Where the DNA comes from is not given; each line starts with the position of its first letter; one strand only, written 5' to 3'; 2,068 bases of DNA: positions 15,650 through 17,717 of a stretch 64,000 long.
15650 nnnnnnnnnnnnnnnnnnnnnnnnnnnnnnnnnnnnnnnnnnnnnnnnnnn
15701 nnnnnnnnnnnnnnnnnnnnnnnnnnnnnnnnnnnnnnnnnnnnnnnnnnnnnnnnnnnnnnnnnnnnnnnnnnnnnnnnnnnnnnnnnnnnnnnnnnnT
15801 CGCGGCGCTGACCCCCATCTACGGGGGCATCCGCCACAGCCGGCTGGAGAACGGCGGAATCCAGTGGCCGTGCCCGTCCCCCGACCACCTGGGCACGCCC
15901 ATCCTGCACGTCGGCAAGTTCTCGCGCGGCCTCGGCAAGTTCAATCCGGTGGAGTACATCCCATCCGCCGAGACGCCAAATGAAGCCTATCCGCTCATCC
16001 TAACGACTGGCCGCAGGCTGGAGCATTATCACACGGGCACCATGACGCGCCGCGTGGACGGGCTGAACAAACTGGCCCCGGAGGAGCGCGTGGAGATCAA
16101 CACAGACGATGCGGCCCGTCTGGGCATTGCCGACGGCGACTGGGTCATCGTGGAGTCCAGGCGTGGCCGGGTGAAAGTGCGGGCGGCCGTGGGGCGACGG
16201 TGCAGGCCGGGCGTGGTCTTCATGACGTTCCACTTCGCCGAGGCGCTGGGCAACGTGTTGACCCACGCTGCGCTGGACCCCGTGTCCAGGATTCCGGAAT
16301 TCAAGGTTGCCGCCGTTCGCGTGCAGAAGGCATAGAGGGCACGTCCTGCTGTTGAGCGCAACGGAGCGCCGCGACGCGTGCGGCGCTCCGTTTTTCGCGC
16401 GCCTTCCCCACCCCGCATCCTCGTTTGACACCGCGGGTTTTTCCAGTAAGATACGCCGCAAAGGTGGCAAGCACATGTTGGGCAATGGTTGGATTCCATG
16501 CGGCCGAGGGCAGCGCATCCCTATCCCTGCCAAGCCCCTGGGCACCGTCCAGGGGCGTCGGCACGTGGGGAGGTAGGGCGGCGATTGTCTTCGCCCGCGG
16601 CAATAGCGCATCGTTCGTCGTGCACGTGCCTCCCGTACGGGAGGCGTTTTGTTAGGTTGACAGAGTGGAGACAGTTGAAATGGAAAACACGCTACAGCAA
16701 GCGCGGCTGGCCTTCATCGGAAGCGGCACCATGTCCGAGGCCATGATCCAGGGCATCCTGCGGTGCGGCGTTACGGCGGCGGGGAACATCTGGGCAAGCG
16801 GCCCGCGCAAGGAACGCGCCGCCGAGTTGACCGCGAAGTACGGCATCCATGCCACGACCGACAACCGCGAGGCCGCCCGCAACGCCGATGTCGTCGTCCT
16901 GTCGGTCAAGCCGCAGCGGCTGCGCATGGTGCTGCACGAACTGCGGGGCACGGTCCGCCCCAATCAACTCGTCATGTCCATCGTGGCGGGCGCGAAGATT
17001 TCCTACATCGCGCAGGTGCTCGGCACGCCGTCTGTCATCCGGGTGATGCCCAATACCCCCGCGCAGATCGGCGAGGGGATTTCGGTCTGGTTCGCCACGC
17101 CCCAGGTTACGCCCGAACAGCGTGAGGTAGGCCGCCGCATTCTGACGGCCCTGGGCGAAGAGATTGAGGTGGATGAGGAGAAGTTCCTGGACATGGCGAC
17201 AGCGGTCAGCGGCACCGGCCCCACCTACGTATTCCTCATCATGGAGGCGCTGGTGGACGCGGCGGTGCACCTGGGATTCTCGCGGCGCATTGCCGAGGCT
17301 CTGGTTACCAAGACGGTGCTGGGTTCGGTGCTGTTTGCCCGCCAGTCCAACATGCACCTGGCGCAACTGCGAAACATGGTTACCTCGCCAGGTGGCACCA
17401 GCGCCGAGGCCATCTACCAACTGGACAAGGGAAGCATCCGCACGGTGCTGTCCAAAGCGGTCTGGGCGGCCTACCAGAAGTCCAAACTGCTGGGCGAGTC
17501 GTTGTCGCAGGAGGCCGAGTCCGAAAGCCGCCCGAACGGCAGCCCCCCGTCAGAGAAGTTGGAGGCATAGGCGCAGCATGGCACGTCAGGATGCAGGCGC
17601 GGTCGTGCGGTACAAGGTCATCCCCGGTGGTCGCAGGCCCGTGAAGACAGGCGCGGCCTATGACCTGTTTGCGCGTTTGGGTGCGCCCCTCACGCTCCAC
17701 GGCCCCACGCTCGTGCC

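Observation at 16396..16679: Orphan promoter-to-terminator unit (~200 nt) just upstream of proC: candidate attenuator leader or sRNA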

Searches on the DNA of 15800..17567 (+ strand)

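Call 4: search_rna_families(source=window, start=15800, end=17300, threshold=evalue, max_evalue=10, show_alignments=3)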
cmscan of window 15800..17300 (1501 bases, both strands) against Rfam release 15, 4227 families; matches with E-value up to 10: 5.
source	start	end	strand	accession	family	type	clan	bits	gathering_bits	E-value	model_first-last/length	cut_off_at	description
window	16356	16400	-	RF03101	RAGATH-31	Gene; sRNA;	-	19.1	71.8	1.6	1-54/54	no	RAGATH-31 RNA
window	16503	16652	+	RF02868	ncS037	Gene; sRNA;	-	16.7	112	6.5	1-152/152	no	Burkholderia sRNA 37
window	16528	16563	+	RF02993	ilvH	Cis-reg;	-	16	55.1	7.1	16-52/68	no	ilvH RNA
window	16761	16814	+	RF03108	Methylosinus-1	Gene; sRNA;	-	11.9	145.1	5.8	1-214/214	no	Methylosinus-1 RNA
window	15800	15813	+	RF01138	sR23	Gene; snRNA; snoRNA; CD-box;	-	11.3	45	8.4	41-54/54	5'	Small nucleolar RNA sR23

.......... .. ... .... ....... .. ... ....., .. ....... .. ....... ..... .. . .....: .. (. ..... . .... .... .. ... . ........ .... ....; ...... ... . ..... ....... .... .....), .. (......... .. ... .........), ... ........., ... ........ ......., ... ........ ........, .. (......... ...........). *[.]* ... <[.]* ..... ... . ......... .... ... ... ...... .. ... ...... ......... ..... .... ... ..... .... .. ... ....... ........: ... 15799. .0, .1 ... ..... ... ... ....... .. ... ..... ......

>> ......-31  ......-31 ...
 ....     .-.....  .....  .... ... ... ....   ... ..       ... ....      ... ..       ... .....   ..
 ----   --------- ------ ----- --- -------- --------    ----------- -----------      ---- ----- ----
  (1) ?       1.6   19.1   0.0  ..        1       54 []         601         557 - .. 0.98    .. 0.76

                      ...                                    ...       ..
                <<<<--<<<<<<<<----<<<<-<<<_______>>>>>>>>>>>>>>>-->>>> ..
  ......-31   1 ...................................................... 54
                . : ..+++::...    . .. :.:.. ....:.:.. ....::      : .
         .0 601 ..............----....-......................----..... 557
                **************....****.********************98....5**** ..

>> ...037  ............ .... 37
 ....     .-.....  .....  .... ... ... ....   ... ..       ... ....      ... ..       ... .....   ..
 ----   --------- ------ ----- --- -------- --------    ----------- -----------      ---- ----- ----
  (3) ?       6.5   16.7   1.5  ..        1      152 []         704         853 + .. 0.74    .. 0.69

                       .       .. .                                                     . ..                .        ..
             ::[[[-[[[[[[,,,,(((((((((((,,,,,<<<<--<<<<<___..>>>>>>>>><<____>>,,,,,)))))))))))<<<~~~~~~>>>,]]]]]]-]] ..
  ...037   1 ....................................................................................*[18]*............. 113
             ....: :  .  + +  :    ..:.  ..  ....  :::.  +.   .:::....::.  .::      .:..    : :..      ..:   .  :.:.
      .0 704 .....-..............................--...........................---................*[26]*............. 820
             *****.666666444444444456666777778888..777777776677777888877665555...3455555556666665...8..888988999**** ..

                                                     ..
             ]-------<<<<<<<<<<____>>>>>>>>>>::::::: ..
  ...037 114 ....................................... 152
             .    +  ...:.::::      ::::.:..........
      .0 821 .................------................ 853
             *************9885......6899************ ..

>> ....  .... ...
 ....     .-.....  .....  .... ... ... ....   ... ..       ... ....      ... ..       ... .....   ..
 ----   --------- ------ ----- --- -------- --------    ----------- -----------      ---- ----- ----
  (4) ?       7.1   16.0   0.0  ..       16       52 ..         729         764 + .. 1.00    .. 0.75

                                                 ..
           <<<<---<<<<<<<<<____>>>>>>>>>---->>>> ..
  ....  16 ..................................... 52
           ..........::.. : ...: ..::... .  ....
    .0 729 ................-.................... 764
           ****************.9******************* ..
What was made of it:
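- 16361..16395 (+): Terminator-like hairpin and T-run of the upstream fdh operon. It marks the upstream boundary and is not part of the switch. A weak hairpin-only Rfam hit lies on the minus strand (call 4).
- On Any curated RNA family (riboswitch, leader or sRNA) in Rfam 15: They match only generic hairpins (call 4).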

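Call 57: search_rna_families(sources=[L081, L082, L093, L095, L084, L086, L083, L098], threshold=evalue, max_evalue=1)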
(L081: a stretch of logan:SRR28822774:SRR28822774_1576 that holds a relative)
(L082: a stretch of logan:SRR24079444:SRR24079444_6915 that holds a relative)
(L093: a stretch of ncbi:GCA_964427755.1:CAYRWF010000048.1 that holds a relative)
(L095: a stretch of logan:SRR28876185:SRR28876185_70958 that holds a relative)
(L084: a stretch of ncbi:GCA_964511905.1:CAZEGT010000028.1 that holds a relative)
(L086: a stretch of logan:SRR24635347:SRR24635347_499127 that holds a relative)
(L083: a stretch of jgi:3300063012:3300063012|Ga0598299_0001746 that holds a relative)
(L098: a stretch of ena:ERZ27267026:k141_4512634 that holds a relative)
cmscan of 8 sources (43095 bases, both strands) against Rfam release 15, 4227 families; matches with E-value up to 1: 9.
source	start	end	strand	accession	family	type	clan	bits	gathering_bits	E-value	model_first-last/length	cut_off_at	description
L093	2586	2658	-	RF00005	tRNA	Gene; tRNA;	CL00001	69.1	29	3.8e-13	1-71/71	no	tRNA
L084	2506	2578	-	RF00005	tRNA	Gene; tRNA;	CL00001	68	29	7.4e-13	1-71/71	no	tRNA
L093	2553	2663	-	RF02435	SpF41_sRNA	Gene; sRNA;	-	34.6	52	0.079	1-105/105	no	Streptococcus sRNA SpF41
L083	718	776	+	RF01989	SECIS_3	Cis-reg;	-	34.2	63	0.00047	1-59/59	no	Selenocysteine insertion sequence 3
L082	799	857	+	RF01989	SECIS_3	Cis-reg;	-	32.6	63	0.0013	1-59/59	no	Selenocysteine insertion sequence 3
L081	916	974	+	RF01989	SECIS_3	Cis-reg;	-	31.1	63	0.0038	1-59/59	no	Selenocysteine insertion sequence 3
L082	2086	2118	-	RF01336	CRISPR-DR23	Gene; CRISPR;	-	28.3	45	0.23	1-36/36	no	CRISPR RNA direct repeat element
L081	6343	6400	-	RF01059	mir-598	Gene; miRNA;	-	25.6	69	0.38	1-80/80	no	mir-598 microRNA precursor family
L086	4769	4842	+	RF03930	mir-1909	Gene; miRNA;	-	24.4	80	0.77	1-72/72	no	mir-1909 microRNA precursor family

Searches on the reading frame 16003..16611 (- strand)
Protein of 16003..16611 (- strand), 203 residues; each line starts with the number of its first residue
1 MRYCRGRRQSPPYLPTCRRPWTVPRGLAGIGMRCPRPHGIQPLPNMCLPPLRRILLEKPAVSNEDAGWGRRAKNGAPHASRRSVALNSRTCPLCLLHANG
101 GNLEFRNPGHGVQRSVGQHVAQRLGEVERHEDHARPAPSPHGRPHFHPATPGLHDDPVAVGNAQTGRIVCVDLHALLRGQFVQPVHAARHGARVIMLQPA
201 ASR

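Call 73: search_protein_families(library=pfam, proteins=[window:16003-16611:-], max_evalue=1)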
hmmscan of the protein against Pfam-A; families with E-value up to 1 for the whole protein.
window:16003-16611:- (203 aa): 0 families

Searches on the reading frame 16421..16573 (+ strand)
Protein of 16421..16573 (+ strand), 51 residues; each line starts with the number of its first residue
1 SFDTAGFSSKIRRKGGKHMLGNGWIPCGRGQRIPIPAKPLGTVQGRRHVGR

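Call 72: find_homologous_proteins(query=A5, max_evalue=10)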
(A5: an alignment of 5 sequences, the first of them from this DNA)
Query A5 (5 sequences): 1 candidates shared short words with the query, none scored E <= 10.
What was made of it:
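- Tried and rejected: The in-frame extended alignment found nothing (call 72), so the set of homologues could not be enlarged.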

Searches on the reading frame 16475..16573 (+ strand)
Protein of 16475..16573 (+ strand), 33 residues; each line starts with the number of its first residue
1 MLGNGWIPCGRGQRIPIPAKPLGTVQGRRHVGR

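Call 68: search_protein_families(library=ncbifam, proteins=[window:16475-16573:+], max_evalue=10)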
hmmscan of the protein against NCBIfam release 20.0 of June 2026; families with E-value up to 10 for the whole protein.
seq(33 aa): 0 families
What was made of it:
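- Closest known: Salmonella mgtP. Different: There is no sequence similarity (call 68).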

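Call 69: search_protein_families(library=pfam, proteins=[window:16475-16573:+], max_evalue=10)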
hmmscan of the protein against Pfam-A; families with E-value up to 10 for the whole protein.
seq(33 aa): 0 families
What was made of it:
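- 16475..16576 (+): Leader ORF, 33 codons plus TAG: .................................. Pro codons are P8 CCA (16496-98), P16 CCT (16520-22), P18 CCT (16526-28) and P21 CCC (16535-37). It matches no known protein family (calls 68, 69).
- On mgtL/mgtP-type proline-codon leader ORFs: The peptides have no NCBIfam or Pfam hit (calls 68, 69).
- The peptide's conserved residues coincide with RNA stems, and it matches no protein family or called protein (calls 68, 69, 72).
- Tried and rejected: Leader peptides against NCBIfam and Pfam: no family (calls 68, 69).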
